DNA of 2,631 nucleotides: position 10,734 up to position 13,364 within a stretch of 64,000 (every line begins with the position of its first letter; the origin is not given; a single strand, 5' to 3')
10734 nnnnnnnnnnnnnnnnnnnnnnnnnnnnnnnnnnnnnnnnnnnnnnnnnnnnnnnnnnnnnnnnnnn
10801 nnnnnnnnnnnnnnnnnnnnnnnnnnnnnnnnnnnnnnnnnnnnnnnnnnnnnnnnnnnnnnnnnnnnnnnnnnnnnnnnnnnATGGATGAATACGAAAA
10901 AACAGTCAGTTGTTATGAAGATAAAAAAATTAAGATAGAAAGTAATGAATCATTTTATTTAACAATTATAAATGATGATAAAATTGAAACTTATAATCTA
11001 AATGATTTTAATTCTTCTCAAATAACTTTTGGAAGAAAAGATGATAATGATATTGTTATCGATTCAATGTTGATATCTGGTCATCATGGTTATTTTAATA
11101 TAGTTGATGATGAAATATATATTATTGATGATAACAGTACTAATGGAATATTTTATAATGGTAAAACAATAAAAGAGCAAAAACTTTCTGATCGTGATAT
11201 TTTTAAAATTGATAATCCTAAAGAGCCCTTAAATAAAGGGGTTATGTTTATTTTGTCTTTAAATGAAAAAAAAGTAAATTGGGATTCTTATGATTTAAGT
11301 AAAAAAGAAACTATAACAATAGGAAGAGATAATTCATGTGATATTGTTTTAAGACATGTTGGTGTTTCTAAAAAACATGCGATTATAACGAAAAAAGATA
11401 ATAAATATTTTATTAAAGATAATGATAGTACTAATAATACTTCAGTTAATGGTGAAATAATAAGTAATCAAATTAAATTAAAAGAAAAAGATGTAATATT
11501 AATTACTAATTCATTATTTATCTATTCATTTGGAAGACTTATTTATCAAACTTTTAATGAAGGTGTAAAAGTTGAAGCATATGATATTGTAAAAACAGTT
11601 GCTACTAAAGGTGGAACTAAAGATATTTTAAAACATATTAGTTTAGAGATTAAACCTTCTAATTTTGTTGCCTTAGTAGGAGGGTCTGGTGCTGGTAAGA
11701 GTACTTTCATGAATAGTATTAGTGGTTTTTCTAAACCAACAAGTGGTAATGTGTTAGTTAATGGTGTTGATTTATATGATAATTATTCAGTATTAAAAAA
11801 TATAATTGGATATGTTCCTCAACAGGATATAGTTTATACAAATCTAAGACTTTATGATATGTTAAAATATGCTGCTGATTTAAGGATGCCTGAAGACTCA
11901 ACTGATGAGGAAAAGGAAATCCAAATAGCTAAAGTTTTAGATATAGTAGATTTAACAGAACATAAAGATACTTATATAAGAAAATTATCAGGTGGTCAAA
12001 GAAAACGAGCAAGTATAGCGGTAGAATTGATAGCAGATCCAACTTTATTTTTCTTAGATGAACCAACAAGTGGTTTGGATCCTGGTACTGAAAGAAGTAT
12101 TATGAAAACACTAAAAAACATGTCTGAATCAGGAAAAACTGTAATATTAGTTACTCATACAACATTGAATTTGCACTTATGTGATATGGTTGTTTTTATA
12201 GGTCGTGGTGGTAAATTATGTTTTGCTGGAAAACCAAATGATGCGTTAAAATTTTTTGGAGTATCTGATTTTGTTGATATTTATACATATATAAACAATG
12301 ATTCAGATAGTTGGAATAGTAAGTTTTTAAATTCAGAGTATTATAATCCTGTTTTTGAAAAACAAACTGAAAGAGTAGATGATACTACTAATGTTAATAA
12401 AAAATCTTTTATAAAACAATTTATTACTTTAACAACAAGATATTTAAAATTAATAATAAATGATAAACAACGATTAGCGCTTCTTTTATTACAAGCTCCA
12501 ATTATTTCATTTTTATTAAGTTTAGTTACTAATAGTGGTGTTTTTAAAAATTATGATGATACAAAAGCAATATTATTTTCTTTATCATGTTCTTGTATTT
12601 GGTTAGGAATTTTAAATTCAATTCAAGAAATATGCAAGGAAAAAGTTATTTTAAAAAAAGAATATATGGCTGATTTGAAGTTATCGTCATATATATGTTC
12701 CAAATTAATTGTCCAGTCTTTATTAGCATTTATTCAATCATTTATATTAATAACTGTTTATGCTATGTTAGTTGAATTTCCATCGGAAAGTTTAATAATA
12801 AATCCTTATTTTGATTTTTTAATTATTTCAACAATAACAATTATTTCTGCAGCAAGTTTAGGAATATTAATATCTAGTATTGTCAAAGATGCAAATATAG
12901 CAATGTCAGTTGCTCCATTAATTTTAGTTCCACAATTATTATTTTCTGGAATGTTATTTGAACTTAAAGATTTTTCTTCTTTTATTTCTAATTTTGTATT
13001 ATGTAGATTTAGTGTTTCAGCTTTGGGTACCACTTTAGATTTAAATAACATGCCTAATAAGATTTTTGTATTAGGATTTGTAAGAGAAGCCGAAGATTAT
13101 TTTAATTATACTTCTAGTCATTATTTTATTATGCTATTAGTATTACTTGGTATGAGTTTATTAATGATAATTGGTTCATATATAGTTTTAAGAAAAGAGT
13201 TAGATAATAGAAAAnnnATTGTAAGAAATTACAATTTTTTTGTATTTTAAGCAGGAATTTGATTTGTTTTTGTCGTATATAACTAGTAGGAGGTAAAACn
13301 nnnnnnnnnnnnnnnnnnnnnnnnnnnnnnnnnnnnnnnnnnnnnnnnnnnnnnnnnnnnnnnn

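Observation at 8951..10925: Shared DEY(D/E)KTVS(I/C)YED threonine motif: tandem in the kinase linker and at the N-terminus of the FHA-ABC exporter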

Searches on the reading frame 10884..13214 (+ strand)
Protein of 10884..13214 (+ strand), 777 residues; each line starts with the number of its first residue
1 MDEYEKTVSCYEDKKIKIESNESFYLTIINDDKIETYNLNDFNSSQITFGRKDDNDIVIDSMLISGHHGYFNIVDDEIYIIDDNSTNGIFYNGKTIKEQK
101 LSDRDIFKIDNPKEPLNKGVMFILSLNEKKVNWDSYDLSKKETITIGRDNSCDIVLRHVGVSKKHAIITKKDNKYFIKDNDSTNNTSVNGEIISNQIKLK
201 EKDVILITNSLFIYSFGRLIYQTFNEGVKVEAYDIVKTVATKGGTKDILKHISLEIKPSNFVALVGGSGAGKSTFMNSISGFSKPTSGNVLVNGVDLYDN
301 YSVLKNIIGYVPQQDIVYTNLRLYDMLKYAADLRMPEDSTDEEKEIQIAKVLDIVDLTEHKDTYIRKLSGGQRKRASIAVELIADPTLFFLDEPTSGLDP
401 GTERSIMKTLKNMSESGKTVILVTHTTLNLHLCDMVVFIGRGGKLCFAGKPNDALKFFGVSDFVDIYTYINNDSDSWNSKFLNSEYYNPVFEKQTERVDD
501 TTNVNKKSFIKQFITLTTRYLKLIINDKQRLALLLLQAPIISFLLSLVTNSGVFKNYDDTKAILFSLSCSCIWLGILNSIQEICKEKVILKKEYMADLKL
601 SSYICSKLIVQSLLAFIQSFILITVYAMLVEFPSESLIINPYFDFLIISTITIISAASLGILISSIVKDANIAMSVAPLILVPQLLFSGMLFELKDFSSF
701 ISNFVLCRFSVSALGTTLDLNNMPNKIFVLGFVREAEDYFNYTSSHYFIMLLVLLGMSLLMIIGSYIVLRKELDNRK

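Call 3: search_protein_families(library=pfam, proteins=[window:10884-13214:+], max_evalue=0.01)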
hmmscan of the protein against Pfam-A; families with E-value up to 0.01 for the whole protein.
window:10884-13214:+ (777 aa): 10 families
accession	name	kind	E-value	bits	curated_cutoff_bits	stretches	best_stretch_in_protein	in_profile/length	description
PF00498.31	FHA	-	5.6e-33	113.6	20.7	2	144-207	1-66/67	FHA domain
PF00005.33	ABC_tran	-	3.3e-29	102.7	25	1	249-396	1-137/137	ABC transporter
PF16697.10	Yop-YscD_cpl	-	1.6e-21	76.8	33.2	2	137-207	13-83/94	Inner membrane component of T3SS, cytoplasmic domain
PF01061.29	ABC2_membrane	-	4e-18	66.2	26.9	1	512-700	2-189/211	ABC-2 type transporter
PF13304.12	AAA_21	-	1.3e-11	45.6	27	1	353-425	223-298/304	AAA domain, putative AbiEii toxin, Type IV TA system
PF12698.13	ABC2_membrane_3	-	3.3e-07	30.2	31.6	1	532-763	138-343/347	ABC-2 family transporter protein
PF02463.25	SMC_N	-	1.5e-05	25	40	1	350-437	119-209/220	RecF/RecN/SMC N terminal domain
PF03193.22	RsgA_GTPase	-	0.00041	20.7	30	1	236-281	84-128/174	RsgA GTPase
PF12538.13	FtsK_SpoIIIE_N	-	0.00057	20.5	27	1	26-157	2-113/115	DNA transporter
PF13555.12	AAA_29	-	0.0092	16.1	27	0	254-279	17-42/61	P-loop containing region of AAA domain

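Call 6: find_homologous_proteins(query=window:10884-13214:+, max_evalue=1e-20)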
Query window:10884-13214:+ (777 aa): 7803 proteins with E <= 1e-20 among 8000 candidates; the best 120 are listed.
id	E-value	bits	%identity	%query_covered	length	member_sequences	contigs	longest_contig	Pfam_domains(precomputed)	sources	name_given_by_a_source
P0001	0.0e+0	1701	100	100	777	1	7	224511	PF00498.32,PF01061.30,PF00005.34,PF16697.11,PF02463.26,PF12698.14,PF13304.13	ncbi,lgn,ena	-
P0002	0.0e+0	1696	100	100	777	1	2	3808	PF00498.32,PF01061.30,PF00005.34,PF16697.11,PF02463.26,PF12698.14,PF13304.13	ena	-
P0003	0.0e+0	1692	99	100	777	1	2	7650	PF00498.32,PF01061.30,PF00005.34,PF16697.11,PF02463.26,PF12698.14,PF13304.13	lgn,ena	-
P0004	0.0e+0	1683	99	100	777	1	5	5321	PF00498.32,PF01061.30,PF00005.34,PF16697.11,PF02463.26,PF12698.14,PF13304.13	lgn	-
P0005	0.0e+0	1681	99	100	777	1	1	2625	PF00498.32,PF01061.30,PF00005.34,PF16697.11,PF02463.26,PF12698.14,PF13304.13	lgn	-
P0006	0.0e+0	1588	92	100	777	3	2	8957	PF00498.32,PF01061.30,PF00005.34,PF16697.11,PF02463.26,PF12698.14,PF13304.13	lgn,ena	-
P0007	0.0e+0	1429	100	85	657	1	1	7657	PF00498.32,PF01061.30,PF00005.34,PF16697.11,PF02463.26,PF12698.14,PF13304.13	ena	-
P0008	2.9e-282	956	56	100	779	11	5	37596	PF00498.32,PF01061.30,PF00005.34,PF16697.11,PF02463.26,PF12698.14,PF13304.13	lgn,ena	-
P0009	1.2e-277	941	57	97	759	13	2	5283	PF00498.32,PF01061.30,PF00005.34,PF16697.11,PF12698.14,PF13304.13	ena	-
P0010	2.0e-277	940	57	95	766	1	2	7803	PF00498.32,PF01061.30,PF00005.34,PF16697.11,PF12698.14,PF13304.13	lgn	-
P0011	2.2e-277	940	57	95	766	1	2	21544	PF00498.32,PF01061.30,PF00005.34,PF16697.11,PF12698.14,PF13304.13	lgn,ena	-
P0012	3.1e-277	940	57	95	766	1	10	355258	PF00498.32,PF01061.30,PF00005.34,PF16697.11,PF12698.14,PF13304.13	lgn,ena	-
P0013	4.0e-277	939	57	95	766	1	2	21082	PF00498.32,PF01061.30,PF00005.34,PF16697.11,PF12698.14,PF13304.13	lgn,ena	-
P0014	4.3e-277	939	57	95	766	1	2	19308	PF00498.32,PF01061.30,PF00005.34,PF16697.11,PF12698.14,PF13304.13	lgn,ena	-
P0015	8.6e-277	938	57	95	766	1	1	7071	PF00498.32,PF01061.30,PF00005.34,PF16697.11,PF12698.14,PF13304.13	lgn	-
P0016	1.3e-276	938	57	95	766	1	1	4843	PF00498.32,PF01061.30,PF00005.34,PF16697.11,PF12698.14,PF13304.13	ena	-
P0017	1.4e-276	938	57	95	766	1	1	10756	PF00498.32,PF01061.30,PF00005.34,PF16697.11,PF12698.14,PF13304.13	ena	-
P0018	1.7e-276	937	57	95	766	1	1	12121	PF00498.32,PF01061.30,PF00005.34,PF16697.11,PF12698.14,PF13304.13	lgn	-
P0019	1.7e-276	937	57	95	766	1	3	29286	PF00498.32,PF01061.30,PF00005.34,PF16697.11,PF12698.14,PF13304.13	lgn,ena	-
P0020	1.9e-276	937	57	95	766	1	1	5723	PF00498.32,PF01061.30,PF00005.34,PF16697.11,PF12698.14,PF13304.13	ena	-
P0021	1.9e-276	937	57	95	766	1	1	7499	PF00498.32,PF01061.30,PF00005.34,PF16697.11,PF12698.14,PF13304.13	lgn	-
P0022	2.0e-276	937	57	95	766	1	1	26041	PF00498.32,PF01061.30,PF00005.34,PF16697.11,PF12698.14,PF13304.13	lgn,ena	-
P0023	2.2e-276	937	57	95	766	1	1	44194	PF00498.32,PF01061.30,PF00005.34,PF16697.11,PF12698.14,PF13304.13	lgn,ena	-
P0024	2.7e-276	937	57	95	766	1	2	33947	PF00498.32,PF01061.30,PF00005.34,PF16697.11,PF12698.14,PF13304.13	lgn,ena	-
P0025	6.0e-276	936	57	95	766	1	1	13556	PF00498.32,PF01061.30,PF00005.34,PF16697.11,PF12698.14,PF13304.13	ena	-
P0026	7.0e-276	935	57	95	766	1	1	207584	PF00498.32,PF01061.30,PF00005.34,PF16697.11,PF12698.14,PF13304.13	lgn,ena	-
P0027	7.4e-276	935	57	95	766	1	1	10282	PF00498.32,PF01061.30,PF00005.34,PF16697.11,PF12698.14,PF13304.13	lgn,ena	-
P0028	7.6e-276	935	57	95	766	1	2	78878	PF00498.32,PF01061.30,PF00005.34,PF16697.11,PF12698.14,PF13304.13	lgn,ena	-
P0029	8.1e-276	935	57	95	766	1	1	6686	PF00498.32,PF01061.30,PF00005.34,PF16697.11,PF12698.14,PF13304.13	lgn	-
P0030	8.7e-276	935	57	95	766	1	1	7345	PF00498.32,PF01061.30,PF00005.34,PF16697.11,PF12698.14,PF13304.13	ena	-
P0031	8.9e-276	935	57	95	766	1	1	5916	PF00498.32,PF01061.30,PF00005.34,PF16697.11,PF12698.14,PF13304.13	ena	-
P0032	8.9e-276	935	57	95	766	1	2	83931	PF00498.32,PF01061.30,PF00005.34,PF16697.11,PF12698.14,PF13304.13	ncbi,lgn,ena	-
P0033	8.9e-276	935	57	95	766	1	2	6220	PF00498.32,PF01061.30,PF00005.34,PF16697.11,PF12698.14,PF13304.13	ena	-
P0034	9.0e-276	935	57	95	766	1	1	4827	PF00498.32,PF01061.30,PF00005.34,PF16697.11,PF12698.14,PF13304.13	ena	-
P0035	9.6e-276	935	57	95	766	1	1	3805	PF00498.32,PF01061.30,PF00005.34,PF16697.11,PF12698.14,PF13304.13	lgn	-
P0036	9.7e-276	935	57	95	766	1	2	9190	PF00498.32,PF01061.30,PF00005.34,PF16697.11,PF12698.14,PF13304.13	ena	-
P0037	1.0e-275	935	57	95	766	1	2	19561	PF00498.32,PF01061.30,PF00005.34,PF16697.11,PF12698.14,PF13304.13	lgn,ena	-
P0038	1.1e-275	935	57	95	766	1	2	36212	PF00498.32,PF01061.30,PF00005.34,PF16697.11,PF12698.14,PF13304.13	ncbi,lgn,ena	-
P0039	1.1e-275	935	57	95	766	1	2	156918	PF00498.32,PF01061.30,PF00005.34,PF16697.11,PF12698.14,PF13304.13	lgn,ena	-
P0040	1.2e-275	935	57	95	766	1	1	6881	PF00498.32,PF01061.30,PF00005.34,PF16697.11,PF12698.14,PF13304.13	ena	-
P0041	1.5e-275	934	57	95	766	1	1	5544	PF00498.32,PF01061.30,PF00005.34,PF16697.11,PF12698.14,PF13304.13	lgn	-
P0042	1.5e-275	934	57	95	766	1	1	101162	PF00498.32,PF01061.30,PF00005.34,PF16697.11,PF12698.14,PF13304.13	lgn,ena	-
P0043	1.5e-275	934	57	95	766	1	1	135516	PF00498.32,PF01061.30,PF00005.34,PF16697.11,PF12698.14,PF13304.13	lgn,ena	-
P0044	2.0e-275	934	57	95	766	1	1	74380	PF00498.32,PF01061.30,PF00005.34,PF16697.11,PF12698.14,PF13304.13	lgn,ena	-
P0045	2.1e-275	934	57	95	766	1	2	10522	PF00498.32,PF01061.30,PF00005.34,PF16697.11,PF12698.14,PF13304.13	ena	-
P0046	2.4e-275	934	57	95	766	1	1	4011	PF00498.32,PF01061.30,PF00005.34,PF16697.11,PF12698.14,PF13304.13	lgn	-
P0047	4.2e-275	933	57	95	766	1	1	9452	PF00498.32,PF01061.30,PF00005.34,PF16697.11,PF12698.14,PF13304.13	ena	-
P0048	6.5e-275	932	57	95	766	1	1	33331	PF00498.32,PF01061.30,PF00005.34,PF16697.11,PF12698.14,PF13304.13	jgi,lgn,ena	-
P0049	6.7e-275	932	57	95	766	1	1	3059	PF00498.32,PF01061.30,PF00005.34,PF16697.11,PF12698.14,PF13304.13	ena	-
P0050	6.7e-275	932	57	95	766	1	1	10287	PF00498.32,PF01061.30,PF00005.34,PF16697.11,PF12698.14,PF13304.13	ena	-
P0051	8.1e-275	932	57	95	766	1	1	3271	PF00498.32,PF01061.30,PF00005.34,PF16697.11,PF12698.14,PF13304.13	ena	-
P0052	1.0e-274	931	57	95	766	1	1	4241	PF00498.32,PF01061.30,PF00005.34,PF16697.11,PF12698.14,PF13304.13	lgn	-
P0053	2.4e-274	930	57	95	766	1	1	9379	PF00498.32,PF01061.30,PF00005.34,PF16697.11,PF12698.14,PF13304.13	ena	-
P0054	2.4e-274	930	57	95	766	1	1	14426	PF00498.32,PF01061.30,PF00005.34,PF16697.11,PF12698.14,PF13304.13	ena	-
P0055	5.5e-274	929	57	95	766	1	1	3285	PF00498.32,PF01061.30,PF00005.34,PF16697.11,PF12698.14,PF13304.13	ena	-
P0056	2.4e-272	924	57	95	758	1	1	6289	PF00498.32,PF01061.30,PF00005.34,PF16697.11,PF12698.14,PF13304.13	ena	-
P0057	8.6e-272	922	55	98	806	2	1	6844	PF00498.32,PF01061.30,PF00005.34,PF16697.11,PF12698.14,PF13304.13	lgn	-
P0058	4.4e-269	913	56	95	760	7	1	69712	PF00498.32,PF01061.30,PF00005.34,PF16697.11,PF12698.14,PF13304.13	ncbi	-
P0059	1.3e-268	911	54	99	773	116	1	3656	PF00498.32,PF01061.30,PF00005.34,PF16697.11,PF12698.14,PF13304.13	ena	-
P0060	1.3e-267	908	55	98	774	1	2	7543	PF00498.32,PF01061.30,PF00005.34,PF16697.11,PF12698.14,PF13304.13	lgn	-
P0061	1.4e-267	908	57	93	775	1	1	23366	PF00498.32,PF01061.30,PF00005.34,PF16697.11,PF12698.14,PF13304.13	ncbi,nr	ncbi:MAG: ATP-binding cassette domain-containing protein [Bacilli bacterium]|nr:ATP-binding cassette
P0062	1.6e-267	908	55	97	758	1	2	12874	PF00498.32,PF01061.30,PF00005.34,PF16697.11,PF12698.14,PF13304.13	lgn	-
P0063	3.4e-267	907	57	93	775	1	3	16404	PF00498.32,PF01061.30,PF00005.34,PF16697.11,PF12698.14,PF13304.13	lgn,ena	-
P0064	1.7e-266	904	55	97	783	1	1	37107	PF00498.32,PF01061.30,PF00005.34,PF16697.11,PF12698.14,PF13304.13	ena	-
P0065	2.8e-266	904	55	98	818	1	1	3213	PF00498.32,PF01061.30,PF00005.34,PF16697.11,PF12698.14,PF13304.13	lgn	-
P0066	9.7e-266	902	55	97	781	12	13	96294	PF00498.32,PF01061.30,PF00005.34,PF16697.11,PF02463.26,PF12698.14,PF13304.13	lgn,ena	-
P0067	4.9e-265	899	55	95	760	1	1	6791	PF00498.32,PF01061.30,PF00005.34,PF16697.11,PF12698.14,PF13304.13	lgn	-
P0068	2.8e-264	897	54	97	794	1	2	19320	PF00498.32,PF01061.30,PF00005.34,PF16697.11,PF12698.14,PF13304.13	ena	-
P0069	7.8e-264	895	54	99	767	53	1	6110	PF00498.32,PF01061.30,PF00005.34,PF16697.11,PF12698.14,PF13304.13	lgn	-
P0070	1.1e-263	895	56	95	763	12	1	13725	PF00498.32,PF01061.30,PF00005.34,PF16697.11,PF12698.14,PF13304.13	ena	-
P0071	3.6e-263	893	54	99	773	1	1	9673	PF00498.32,PF01061.30,PF00005.34,PF16697.11,PF12698.14,PF13304.13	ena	-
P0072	3.7e-263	893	54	99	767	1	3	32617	PF00498.32,PF01061.30,PF00005.34,PF16697.11,PF12698.14,PF13304.13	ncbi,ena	-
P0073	5.9e-263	893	54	99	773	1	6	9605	PF00498.32,PF01061.30,PF00005.34,PF16697.11,PF12698.14,PF13304.13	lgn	-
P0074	3.4e-261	887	55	97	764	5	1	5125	PF00498.32,PF01061.30,PF00005.34,PF16697.11,PF12698.14,PF13304.13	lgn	-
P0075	4.3e-261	886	55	97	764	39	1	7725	PF00498.32,PF01061.30,PF00005.34,PF16697.11,PF12698.14,PF13304.13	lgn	-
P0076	3.1e-260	884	54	97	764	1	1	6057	PF00498.32,PF01061.30,PF00005.34,PF16697.11,PF12698.14,PF13304.13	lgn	-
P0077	8.2e-260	882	53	97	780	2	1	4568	PF00498.32,PF01061.30,PF00005.34,PF16697.11,PF13304.13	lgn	-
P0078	8.4e-260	882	54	97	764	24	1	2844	PF00498.32,PF01061.30,PF00005.34,PF16697.11,PF12698.14,PF13304.13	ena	-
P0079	1.0e-259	882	54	97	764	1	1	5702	PF00498.32,PF01061.30,PF00005.34,PF16697.11,PF12698.14,PF13304.13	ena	-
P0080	1.5e-259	881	54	97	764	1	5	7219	PF00498.32,PF01061.30,PF00005.34,PF16697.11,PF12698.14,PF13304.13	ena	-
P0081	2.0e-259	881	54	97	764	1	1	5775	PF00498.32,PF01061.30,PF00005.34,PF16697.11,PF12698.14,PF13304.13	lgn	-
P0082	3.0e-259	880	54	97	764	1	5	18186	PF00498.32,PF01061.30,PF00005.34,PF16697.11,PF12698.14,PF13304.13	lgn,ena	-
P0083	6.2e-259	879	54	97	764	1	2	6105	PF00498.32,PF01061.30,PF00005.34,PF16697.11,PF12698.14,PF13304.13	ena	-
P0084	8.2e-259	879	54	97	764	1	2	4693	PF00498.32,PF01061.30,PF00005.34,PF16697.11,PF12698.14,PF13304.13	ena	-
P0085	2.0e-258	878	54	97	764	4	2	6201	PF00498.32,PF01061.30,PF00005.34,PF16697.11,PF12698.14,PF13304.13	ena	-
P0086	3.1e-257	874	56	93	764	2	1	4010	PF00498.32,PF01061.30,PF00005.34,PF16697.11,PF12698.14,PF13304.13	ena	-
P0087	7.7e-256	869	55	93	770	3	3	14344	PF00498.32,PF01061.30,PF00005.34,PF16697.11,PF12698.14,PF13304.13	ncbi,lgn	-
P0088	8.7e-256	869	53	97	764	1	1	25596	PF00498.32,PF01061.30,PF00005.34,PF16697.11,PF12698.14,PF13304.13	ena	-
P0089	1.1e-255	869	53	97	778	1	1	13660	PF00498.32,PF01061.30,PF00005.34,PF16697.11,PF02463.26,PF12698.14,PF13304.13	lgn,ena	-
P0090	2.7e-255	867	52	99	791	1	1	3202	PF00498.32,PF01061.30,PF00005.34,PF16697.11,PF12698.14,PF13304.13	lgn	-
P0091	4.8e-255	866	54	98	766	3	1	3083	PF00498.32,PF01061.30,PF00005.34,PF16697.11,PF12698.14,PF13304.13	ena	-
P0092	2.1e-254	864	53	97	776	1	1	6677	PF00498.32,PF01061.30,PF00005.34,PF16697.11,PF12698.14,PF13304.13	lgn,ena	-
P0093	6.5e-253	859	52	97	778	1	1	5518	PF00498.32,PF01061.30,PF00005.34,PF16697.11,PF02463.26,PF12698.14,PF13304.13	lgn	-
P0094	9.2e-253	859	52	99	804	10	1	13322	PF12538.14,PF00498.32,PF01061.30,PF00005.34,PF16697.11,PF12698.14,PF13304.13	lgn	-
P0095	1.2e-252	858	53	97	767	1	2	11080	PF00498.32,PF01061.30,PF00005.34,PF16697.11,PF12698.14,PF13304.13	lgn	-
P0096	1.2e-250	852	53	94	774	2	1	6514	PF00498.32,PF01061.30,PF00005.34,PF16697.11,PF12698.14,PF13304.13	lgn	-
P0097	1.3e-250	852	53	97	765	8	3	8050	PF00498.32,PF01061.30,PF00005.34,PF16697.11,PF02463.26,PF13304.13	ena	-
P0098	2.3e-250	851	51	100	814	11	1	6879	PF00498.32,PF01061.30,PF00005.34,PF16697.11,PF12698.14,PF13304.13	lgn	-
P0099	1.6e-247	842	52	97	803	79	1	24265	PF00498.32,PF01061.30,PF00005.34,PF16697.11,PF12698.14,PF13304.13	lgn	-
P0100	8.6e-247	839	52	98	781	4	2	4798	PF00498.32,PF01061.30,PF00005.34,PF16697.11,PF12698.14,PF13304.13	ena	-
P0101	8.8e-247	839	52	98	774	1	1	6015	PF00498.32,PF01061.30,PF00005.34,PF16697.11,PF02463.26,PF12698.14,PF13304.13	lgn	-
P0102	8.9e-247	839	52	98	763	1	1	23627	PF00498.32,PF01061.30,PF00005.34,PF16697.11,PF12698.14,PF13304.13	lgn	-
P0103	1.8e-245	835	51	99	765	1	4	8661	PF00498.32,PF01061.30,PF00005.34,PF16697.11,PF02463.26,PF12698.14,PF13304.13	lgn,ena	-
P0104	3.1e-245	834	49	98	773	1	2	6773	PF00498.32,PF01061.30,PF00005.34,PF16697.11,PF02463.26,PF12698.14,PF13304.13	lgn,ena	-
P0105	3.5e-245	834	51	97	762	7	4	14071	PF00498.32,PF01061.30,PF00005.34,PF16697.11,PF12698.14,PF13304.13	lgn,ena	-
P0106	4.0e-245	834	52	94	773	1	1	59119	PF00498.32,PF01061.30,PF00005.34,PF16697.11,PF12698.14,PF13304.13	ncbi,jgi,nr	ncbi:MAG: hypothetical protein K0S76_1622 [Herbinix sp.]|jgi:ABC-type multidrug transport system ATP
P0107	4.1e-245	834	50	99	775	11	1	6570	PF00498.32,PF01061.30,PF00005.34,PF16697.11,PF02463.26,PF12698.14,PF13304.13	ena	-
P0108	1.8e-244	831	52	98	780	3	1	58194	PF00498.32,PF01061.30,PF00005.34,PF16697.11,PF12698.14,PF13304.13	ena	-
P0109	2.3e-244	831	52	98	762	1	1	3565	PF00498.32,PF01061.30,PF00005.34,PF16697.11,PF02463.26,PF12698.14,PF13304.13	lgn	-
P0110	4.9e-244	830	51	97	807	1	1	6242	PF00498.32,PF01061.30,PF00005.34,PF16697.11,PF12698.14,PF13304.13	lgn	-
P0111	6.8e-244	830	52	98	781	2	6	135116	PF00498.32,PF01061.30,PF00005.34,PF16697.11,PF02463.26,PF12698.14,PF13304.13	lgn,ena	-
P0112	1.2e-243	829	52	98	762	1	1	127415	PF00498.32,PF01061.30,PF00005.34,PF16697.11,PF02463.26,PF12698.14,PF13304.13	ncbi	-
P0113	1.5e-243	828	51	97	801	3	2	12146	PF00498.32,PF01061.30,PF00005.34,PF16697.11,PF12698.14,PF13304.13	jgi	-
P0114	2.0e-243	828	52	99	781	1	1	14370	PF00498.32,PF01061.30,PF00005.34,PF16697.11,PF12698.14,PF13304.13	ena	-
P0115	2.2e-243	828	52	98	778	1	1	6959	PF00498.32,PF01061.30,PF00005.34,PF16697.11,PF13304.13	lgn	-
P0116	2.3e-243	828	52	98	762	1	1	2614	PF00498.32,PF01061.30,PF00005.34,PF16697.11,PF02463.26,PF12698.14,PF13304.13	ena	-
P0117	2.6e-243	828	53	94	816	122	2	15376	PF00498.32,PF01061.30,PF00005.34,PF16697.11,PF12698.14,PF13304.13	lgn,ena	-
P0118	2.8e-243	828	52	98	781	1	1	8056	PF00498.32,PF01061.30,PF00005.34,PF16697.11,PF12698.14,PF13304.13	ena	-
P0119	3.1e-243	827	51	97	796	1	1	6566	PF00498.32,PF01061.30,PF00005.34,PF16697.11,PF12698.14,PF13304.13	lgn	-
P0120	4.4e-243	827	51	97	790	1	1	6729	PF00498.32,PF01061.30,PF00005.34,PF16697.11,PF12698.14,PF13304.13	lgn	-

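Call 19: search_solved_structures(query=window:10884-13214:+, max_evalue=0.001, show_alignments=0)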
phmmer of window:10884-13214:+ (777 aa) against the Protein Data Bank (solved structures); distinct sequences matched with E-value up to 0.001: 582 (the best 60 are shown).
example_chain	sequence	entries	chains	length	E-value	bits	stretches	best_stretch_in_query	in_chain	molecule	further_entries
7w01_A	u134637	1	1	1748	7.6e-48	166.5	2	238-446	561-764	Phospholipid-transporting ATPase ABCA3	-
7qkr_A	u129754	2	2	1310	4.5e-47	163.9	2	246-459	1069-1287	Plasma membrane ATP-binding cassette transporter required for the export of a-factor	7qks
7w02_A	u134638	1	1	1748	4.6e-47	163.9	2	238-446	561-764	Phospholipid-transporting ATPase ABCA3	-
7lkp_A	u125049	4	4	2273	8.9e-46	159.6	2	254-467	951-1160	Retinal-specific phospholipid-transporting ATPase ABCA4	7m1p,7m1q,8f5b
7e7i_A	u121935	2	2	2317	9.5e-46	159.5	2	254-467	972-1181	Retinal-specific phospholipid-transporting ATPase ABCA4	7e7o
7lkz_A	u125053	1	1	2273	5.2e-45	157.1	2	254-467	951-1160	Retinal-specific phospholipid-transporting ATPase ABCA4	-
7e7q_A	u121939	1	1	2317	5.6e-45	157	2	254-467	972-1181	Retinal-specific phospholipid-transporting ATPase ABCA4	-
7zk8_A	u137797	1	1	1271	6.5e-44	153.5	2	246-459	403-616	ATP-dependent translocase ABCB1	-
7zk4_A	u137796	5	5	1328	7.7e-44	153.2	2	246-459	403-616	ATP-dependent translocase ABCB1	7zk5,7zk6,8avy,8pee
7zka_A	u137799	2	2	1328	7.7e-44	153.2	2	246-459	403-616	ATP-dependent translocase ABCB1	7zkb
7zk9_A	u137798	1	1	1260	8.5e-44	153.1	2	246-459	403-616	ATP-dependent translocase ABCB1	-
6fn1_A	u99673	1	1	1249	3.1e-43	151.2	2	246-459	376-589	Human-mouse chimeric ABCB1 (ABCBHM)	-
6fn4_A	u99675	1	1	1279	3.3e-43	151.1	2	246-459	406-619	Apo form of Human-mouse chimeric ABCB1 (ABCB1HM) in complex with Antigen binding fragment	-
6ujw_A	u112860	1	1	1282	3.3e-43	151.1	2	246-459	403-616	ATP-dependent translocase ABCB1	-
6ujt_A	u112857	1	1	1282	3.5e-43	151.1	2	246-459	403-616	ATP-dependent translocase ABCB1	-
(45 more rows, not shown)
